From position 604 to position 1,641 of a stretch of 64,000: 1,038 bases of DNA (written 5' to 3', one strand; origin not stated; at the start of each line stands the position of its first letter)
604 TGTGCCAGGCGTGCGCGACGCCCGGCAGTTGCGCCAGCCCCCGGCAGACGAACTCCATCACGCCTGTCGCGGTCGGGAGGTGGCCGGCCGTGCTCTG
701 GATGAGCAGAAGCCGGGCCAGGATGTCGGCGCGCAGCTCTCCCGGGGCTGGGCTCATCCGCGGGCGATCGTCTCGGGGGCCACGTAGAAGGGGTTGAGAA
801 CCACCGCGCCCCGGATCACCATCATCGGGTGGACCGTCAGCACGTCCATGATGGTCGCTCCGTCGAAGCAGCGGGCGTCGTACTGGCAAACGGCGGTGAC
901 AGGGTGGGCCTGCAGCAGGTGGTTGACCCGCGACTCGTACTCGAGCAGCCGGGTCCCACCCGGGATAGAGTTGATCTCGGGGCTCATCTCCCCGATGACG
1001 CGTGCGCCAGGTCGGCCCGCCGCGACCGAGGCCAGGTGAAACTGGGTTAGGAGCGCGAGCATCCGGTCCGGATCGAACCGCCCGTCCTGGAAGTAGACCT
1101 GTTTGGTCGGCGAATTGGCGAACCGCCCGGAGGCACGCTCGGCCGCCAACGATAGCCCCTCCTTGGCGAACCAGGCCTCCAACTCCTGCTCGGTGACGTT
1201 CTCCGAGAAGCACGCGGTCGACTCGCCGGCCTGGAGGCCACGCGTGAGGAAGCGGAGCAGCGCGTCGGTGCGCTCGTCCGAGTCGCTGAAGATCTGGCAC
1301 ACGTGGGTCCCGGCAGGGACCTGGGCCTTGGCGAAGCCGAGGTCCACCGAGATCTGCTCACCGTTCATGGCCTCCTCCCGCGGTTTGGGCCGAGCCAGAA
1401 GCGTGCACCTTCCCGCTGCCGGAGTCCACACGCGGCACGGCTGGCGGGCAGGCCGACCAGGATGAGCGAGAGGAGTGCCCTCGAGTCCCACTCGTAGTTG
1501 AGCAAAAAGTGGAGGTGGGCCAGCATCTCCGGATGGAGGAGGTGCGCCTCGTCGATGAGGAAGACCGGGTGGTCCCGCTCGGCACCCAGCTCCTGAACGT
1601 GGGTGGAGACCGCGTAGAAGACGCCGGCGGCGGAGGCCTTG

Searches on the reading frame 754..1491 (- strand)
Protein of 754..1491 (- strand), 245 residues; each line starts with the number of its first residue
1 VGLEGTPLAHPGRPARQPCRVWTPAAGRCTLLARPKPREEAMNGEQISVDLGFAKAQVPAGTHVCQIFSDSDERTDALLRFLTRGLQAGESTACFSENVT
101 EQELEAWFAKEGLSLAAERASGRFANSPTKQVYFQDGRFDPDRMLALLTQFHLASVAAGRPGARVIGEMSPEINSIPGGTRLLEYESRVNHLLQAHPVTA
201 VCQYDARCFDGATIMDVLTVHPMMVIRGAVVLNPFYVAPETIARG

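Call 56: search_protein_families(library=pfam, proteins=[window:754-1491:-], max_evalue=0.001)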
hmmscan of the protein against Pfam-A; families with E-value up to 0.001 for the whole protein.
window:754-1491:- (245 aa): 1 family
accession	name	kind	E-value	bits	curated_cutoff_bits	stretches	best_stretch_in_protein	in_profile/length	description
PF14417.12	MEDS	-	1.2e-38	132.9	29.8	1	62-222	1-161/161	MEDS: MEthanogen/methylotroph, DcmR Sensory domain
